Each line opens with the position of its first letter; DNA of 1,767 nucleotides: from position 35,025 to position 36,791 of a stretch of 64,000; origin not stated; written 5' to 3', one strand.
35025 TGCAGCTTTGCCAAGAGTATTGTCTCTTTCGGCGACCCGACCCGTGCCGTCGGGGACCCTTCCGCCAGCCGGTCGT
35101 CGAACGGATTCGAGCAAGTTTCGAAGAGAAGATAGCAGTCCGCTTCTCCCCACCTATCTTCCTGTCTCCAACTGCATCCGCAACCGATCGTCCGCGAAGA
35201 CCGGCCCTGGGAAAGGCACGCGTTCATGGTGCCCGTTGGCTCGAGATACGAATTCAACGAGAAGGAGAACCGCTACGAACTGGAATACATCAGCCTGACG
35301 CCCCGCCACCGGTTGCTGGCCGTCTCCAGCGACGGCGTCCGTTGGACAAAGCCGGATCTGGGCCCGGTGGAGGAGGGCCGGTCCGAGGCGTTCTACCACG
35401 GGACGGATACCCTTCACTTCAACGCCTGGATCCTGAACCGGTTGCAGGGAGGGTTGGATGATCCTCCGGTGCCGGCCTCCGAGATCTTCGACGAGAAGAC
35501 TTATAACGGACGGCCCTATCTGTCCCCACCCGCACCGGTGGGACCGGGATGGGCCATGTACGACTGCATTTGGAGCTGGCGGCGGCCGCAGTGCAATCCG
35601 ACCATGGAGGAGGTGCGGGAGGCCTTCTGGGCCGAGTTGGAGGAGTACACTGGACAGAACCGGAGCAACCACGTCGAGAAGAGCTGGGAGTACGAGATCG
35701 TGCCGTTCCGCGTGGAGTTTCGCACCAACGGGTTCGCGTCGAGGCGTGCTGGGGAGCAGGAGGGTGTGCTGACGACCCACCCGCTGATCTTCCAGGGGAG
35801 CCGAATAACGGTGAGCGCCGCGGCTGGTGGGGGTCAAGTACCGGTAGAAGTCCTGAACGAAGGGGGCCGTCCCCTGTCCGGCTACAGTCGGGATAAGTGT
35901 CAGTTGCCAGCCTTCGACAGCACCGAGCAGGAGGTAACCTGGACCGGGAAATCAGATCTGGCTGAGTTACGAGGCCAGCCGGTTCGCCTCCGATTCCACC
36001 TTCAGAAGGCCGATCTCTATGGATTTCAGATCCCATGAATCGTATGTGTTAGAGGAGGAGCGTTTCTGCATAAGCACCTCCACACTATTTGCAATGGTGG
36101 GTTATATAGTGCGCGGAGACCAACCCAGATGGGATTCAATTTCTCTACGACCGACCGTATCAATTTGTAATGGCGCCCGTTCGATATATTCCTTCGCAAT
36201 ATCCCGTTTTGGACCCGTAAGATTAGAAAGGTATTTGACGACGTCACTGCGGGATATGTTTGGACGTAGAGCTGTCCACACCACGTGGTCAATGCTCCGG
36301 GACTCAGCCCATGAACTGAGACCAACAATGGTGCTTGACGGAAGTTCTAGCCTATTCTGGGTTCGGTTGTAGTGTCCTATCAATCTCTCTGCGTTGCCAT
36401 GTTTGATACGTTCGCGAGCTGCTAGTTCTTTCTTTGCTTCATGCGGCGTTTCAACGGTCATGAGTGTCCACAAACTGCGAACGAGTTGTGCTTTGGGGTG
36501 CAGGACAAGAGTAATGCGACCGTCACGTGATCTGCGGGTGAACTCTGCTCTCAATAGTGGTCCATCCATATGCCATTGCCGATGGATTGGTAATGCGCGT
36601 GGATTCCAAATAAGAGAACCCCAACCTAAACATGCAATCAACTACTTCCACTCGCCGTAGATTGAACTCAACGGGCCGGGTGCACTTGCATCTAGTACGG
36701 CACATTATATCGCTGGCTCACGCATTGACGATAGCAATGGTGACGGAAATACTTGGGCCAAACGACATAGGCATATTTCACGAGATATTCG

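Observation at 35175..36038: Decayed partial duplicate of the gene at 27132..29642, bracketing the imelysin cluster as a direct repeat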

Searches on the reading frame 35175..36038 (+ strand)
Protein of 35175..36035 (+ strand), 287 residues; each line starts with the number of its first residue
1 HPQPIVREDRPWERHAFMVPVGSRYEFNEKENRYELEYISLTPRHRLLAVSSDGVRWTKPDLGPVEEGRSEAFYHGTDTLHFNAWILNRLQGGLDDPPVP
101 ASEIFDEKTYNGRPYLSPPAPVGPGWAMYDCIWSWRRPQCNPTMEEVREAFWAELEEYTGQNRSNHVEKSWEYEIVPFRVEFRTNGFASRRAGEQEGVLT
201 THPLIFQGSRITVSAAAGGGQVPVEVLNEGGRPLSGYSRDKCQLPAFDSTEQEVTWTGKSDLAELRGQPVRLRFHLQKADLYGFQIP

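Call 9: search_protein_families(library=pfam, proteins=[window:35226-36038:+], max_evalue=0.01)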
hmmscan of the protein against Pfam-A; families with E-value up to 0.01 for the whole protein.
window:35226-36038:+ (270 aa): 0 families

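Call 10: search_protein_families(library=ncbifam, proteins=[window:35226-36038:+], max_evalue=0.01)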
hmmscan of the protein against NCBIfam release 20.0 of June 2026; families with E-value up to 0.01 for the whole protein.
window:35226-36038:+ (270 aa): 0 families

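Call 11: find_homologous_proteins(query=window:35175-36035:+, max_evalue=0.00001)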
Query window:35175-36035:+ (287 aa): 25 proteins with E <= 0.00001 among 1440 candidates.
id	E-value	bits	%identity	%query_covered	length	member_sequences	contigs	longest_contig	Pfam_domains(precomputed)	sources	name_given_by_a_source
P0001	2.9e-186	636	100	94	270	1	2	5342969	-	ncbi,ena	-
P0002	1.5e-105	371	84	67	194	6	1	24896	-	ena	-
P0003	3.9e-100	353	80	66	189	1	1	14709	-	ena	-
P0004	6.8e-99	349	81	66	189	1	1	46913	-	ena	-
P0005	1.6e-93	331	67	78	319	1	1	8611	-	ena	-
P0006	4.0e-84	301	82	55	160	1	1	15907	-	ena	-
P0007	7.6e-84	300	64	74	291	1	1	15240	-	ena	-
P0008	4.2e-80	287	81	55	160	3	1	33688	-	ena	-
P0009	4.8e-79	284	79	55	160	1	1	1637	-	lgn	-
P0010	1.6e-76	276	72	57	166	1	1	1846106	-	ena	-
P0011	2.1e-74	269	87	47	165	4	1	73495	-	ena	-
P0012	2.1e-59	219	80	44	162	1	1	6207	-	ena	-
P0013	1.8e-56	210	83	42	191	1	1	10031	-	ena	-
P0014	5.4e-55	205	46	78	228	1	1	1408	-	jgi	jgi:hypothetical protein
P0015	7.8e-46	175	73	39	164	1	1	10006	-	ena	-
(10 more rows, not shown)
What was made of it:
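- The same 270-aa protein is recorded on two contigs (call 11), though these are probably the same assembly.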

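Call 13: find_encoding_contigs(protein=P0001, flank=10000, max_places=4)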
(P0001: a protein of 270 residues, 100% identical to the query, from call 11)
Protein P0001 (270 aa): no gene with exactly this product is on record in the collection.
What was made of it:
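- Tried and rejected: It could not be located (call 13).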

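Call 14: find_encoding_contigs(protein=P0002, flank=10000, max_places=3)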
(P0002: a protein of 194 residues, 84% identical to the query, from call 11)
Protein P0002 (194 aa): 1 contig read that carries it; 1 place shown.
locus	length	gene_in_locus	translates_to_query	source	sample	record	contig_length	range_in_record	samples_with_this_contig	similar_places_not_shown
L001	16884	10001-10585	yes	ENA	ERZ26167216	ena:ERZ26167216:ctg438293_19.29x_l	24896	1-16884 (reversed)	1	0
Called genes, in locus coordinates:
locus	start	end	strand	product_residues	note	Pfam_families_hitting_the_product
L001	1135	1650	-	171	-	PF00884:Sulfatase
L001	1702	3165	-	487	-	PF01011:PQQ (faint), PF13360:PQQ_2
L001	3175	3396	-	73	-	-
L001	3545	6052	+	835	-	-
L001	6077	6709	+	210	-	-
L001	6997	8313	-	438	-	PF05598:DUF772, PF13751:DDE_Tnp_1_6 (faint)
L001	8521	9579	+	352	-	PF13304:AAA_21 (faint), PF14491:DUF4435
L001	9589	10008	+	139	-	-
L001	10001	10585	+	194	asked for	-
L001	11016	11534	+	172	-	PF14022:DUF4238 (weak)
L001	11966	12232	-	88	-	PF05598:DUF772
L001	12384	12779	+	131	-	-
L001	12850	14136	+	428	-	-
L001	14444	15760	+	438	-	PF05598:DUF772, PF13751:DDE_Tnp_1_6 (faint)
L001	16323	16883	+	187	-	?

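Call 15: find_encoding_contigs(protein=P0004, flank=10000, max_places=3)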
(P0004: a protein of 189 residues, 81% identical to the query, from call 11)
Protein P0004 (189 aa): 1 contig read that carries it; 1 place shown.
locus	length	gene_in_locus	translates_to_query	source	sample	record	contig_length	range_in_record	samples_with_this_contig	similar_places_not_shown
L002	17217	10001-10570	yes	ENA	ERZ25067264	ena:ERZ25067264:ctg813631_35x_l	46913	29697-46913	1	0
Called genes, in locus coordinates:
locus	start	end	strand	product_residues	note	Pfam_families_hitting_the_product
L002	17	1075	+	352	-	PF00589:Phage_integrase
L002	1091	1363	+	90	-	-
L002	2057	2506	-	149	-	-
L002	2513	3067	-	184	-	-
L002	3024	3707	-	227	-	-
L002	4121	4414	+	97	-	-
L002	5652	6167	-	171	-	PF00884:Sulfatase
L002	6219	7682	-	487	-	PF01011:PQQ (faint), PF13360:PQQ_2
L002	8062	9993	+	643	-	-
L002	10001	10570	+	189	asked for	-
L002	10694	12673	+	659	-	PF28527:DUF8425, PF13401:AAA_22 (weak), PF20720:nSTAND3 (weak), PF00004:AAA (faint), PF07728:AAA_5, PF28529:McrB_lid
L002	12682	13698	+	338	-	PF10117:McrBC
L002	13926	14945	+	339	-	-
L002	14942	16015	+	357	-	-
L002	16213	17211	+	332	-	PF13304:AAA_21 (weak)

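Call 26: search_protein_families(library=padloc, proteins=[window:35226-36038:+], max_evalue=0.1)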
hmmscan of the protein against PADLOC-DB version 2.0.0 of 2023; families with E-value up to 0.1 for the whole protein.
window:35226-36038:+ (270 aa): 0 families

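Call 27: search_protein_families(library=phrogs, proteins=[window:35226-36038:+], max_evalue=0.1)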
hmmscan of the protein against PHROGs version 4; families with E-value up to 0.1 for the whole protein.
window:35226-36038:+ (270 aa): 0 families

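Call 61: find_encoding_contigs(protein=P0314, flank=10000, max_places=3)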
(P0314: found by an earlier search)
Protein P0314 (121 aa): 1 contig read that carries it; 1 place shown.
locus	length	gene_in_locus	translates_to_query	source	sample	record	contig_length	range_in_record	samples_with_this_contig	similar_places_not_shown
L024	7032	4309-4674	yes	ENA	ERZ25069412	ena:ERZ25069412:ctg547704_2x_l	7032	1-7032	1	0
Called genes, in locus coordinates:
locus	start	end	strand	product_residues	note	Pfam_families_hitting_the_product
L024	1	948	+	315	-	?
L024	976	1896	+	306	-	PF09375:Peptidase_M75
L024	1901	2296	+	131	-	PF09375:Peptidase_M75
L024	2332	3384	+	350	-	PF06537:DHOR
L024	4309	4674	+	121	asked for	-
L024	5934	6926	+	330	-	PF07583:PSCyt2, PF07587:PSD1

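Call 62: find_encoding_contigs(protein=P0322, flank=10000, max_places=3)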
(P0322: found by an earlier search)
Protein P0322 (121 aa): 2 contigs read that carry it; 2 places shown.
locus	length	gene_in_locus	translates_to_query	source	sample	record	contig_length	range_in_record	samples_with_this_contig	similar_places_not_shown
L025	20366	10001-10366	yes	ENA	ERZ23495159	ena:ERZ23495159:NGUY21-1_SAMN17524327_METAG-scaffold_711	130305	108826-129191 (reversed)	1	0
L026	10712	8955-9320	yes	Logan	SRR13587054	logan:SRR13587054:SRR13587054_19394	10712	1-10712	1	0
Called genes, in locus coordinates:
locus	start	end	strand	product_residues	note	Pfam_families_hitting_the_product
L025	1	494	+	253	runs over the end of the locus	-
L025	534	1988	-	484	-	PF01011:PQQ (faint), PF13570:Beta-prop_ACSF4 (faint), PF13360:PQQ_2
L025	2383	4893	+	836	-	-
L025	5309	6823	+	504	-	-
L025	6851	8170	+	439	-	PF09375:Peptidase_M75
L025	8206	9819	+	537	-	PF06537:DHOR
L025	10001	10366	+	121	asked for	-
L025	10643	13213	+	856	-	PF13442:Cytochrome_CBB3 (faint), PF07635:PSCyt1, PF07583:PSCyt2, PF07587:PSD1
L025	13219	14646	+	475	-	PF07394:DUF1501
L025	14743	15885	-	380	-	PF01408:GFO_IDH_MocA, PF22725:GFO_IDH_MocA_C3, PF02894:GFO_IDH_MocA_C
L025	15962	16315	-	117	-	-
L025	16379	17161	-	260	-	PF00596:Aldolase_II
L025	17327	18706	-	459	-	PF13378:MR_MLE_C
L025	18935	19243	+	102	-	PF01909:NTP_transf_2, PF18765:Polbeta (weak)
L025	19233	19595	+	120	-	PF01934:HepT-like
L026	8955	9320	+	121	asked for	-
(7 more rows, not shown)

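Call 79: predict_structure(alignment_id=A5)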
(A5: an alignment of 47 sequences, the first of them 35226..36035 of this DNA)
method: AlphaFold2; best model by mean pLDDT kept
length: 270 residues; sequences in the alignment: 47
mean_pLDDT: 73.8   pTM: 0.49
mean pLDDT of the five models: 73.8, 72.0, 70.7, 70.0, 70.0
residues with pLDDT >= 90: 94; 70-90: 66; 50-70: 61; < 50: 49
segments of 3 or more residues with pLDDT < 50: 1-5, 44-49, 94-123
pLDDT, mean of each block of 10 residues (from residue 1): 54 84 68 71 46 53 65 74 72 48 39 38 60 78 78 63 51 86 94 95 97 97 97 95 97 98 92
secondary structure, 60 per line:
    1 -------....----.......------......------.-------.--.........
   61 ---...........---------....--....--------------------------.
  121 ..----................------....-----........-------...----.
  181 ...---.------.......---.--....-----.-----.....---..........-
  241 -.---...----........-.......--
elements in order: E8-11 E16-22 E29-34 E52-60 H64-74 H84-87 H90-93 H127-142 H149-152 E158-165 E173-175 E180-183 E194-200 E207-210 E230-239 E253-260 E262-268
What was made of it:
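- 35175..36038 (+): The fragment itself: parent codons 315-378 fused in frame to codons 614-836 plus the stop codon. The open frame runs 35136-36038, and the annotated ORF (270 aa) runs 35226-36038. The N-terminal part is poor, and overall pTM is 0.49 (call 79).
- On Same fold: the fragment ORF (35226-36038): In its model only the beta-sandwich is confident, and overall pTM is 0.49 (call 79).
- The beta-sandwich is predicted with pLDDT 94-98 (call 79). The N-terminal 150 residues are predicted poorly (pTM 0.49, call 79).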

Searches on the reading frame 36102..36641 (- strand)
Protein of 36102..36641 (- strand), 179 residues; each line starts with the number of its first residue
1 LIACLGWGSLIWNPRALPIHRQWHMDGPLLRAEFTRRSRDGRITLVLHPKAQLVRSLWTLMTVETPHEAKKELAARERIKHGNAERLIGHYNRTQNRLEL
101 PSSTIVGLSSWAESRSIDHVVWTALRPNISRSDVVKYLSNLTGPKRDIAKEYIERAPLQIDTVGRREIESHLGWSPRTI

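Call 9: search_protein_families(library=pfam, proteins=[window:36102-36641:-], max_evalue=0.01)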
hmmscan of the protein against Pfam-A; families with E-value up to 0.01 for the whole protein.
window:36102-36641:- (179 aa): 1 family
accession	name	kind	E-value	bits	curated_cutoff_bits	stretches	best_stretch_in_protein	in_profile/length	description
PF11986.13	PB1-F2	-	0.0057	17.3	27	1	58-111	9-61/87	Influenza A Proapoptotic protein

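Call 10: search_protein_families(library=ncbifam, proteins=[window:36102-36641:-], max_evalue=0.01)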
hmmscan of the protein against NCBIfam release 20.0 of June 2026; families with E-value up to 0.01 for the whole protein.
window:36102-36641:- (179 aa): 0 families

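Call 26: search_protein_families(library=padloc, proteins=[window:36102-36641:-], max_evalue=0.1)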
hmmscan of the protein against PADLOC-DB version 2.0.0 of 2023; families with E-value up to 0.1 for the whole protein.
window:36102-36641:- (179 aa): 0 families

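Call 27: search_protein_families(library=phrogs, proteins=[window:36102-36641:-], max_evalue=0.1)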
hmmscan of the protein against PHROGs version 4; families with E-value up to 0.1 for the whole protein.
window:36102-36641:- (179 aa): 0 families

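Call 67: find_related_loci(query=window:36105-36641:-, collection=metagenome_contigs, flank=6000)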
Query window:36105-36641:- (179 aa) in metagenome_contigs; peptide patterns used: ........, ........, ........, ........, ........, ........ (x = any residue, [..] = any of these).
232 stretches matched a pattern; 1 encode a relative of the query (tblastn E <= 1e-3); 1 distinct loci.
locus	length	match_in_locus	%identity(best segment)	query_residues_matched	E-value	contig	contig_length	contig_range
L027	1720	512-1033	52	2-175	4e-57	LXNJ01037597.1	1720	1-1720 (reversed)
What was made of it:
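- The only homologue of the cargo gene is 52% identical and sits on a 1.7-kb contig (call 67).
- Tried and rejected: Only one 52% hit (call 67).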

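Call 77: search_protein_families(library=pfam, proteins=[window:36102-36641:-, L027:398-1054:+], max_evalue=10)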
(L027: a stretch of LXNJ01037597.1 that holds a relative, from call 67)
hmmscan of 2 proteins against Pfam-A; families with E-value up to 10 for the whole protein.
window:36102-36641:- (179 aa): 2 families
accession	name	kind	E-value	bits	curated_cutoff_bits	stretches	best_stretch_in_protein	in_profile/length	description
PF11986.13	PB1-F2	-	0.0057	17.3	27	1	58-111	9-61/87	Influenza A Proapoptotic protein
PF23418.1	DUF7108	-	0.14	12.6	27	1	29-51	37-59/84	Domain of unknown function (DUF7108)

L027:398-1054:+ (219 aa): 1 family
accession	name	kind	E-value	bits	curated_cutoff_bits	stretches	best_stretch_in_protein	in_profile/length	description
PF17243.7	POTRA_TamA_1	-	0.017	15.7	26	1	166-202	10-46/74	POTRA domain TamA domain 1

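Call 78: search_solved_structures(query=window:36102-36641:-, max_evalue=10)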
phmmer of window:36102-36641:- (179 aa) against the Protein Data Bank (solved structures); distinct sequences matched with E-value up to 10: 1.
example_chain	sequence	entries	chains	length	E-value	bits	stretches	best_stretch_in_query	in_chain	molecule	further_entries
9pim_CJ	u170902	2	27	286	0.45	13.9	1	50-115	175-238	Flagellin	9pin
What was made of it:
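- Checked: Its 'ChaC-like' label is not confirmed by Pfam or PDB sequence searches (calls 9, 77, 78).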
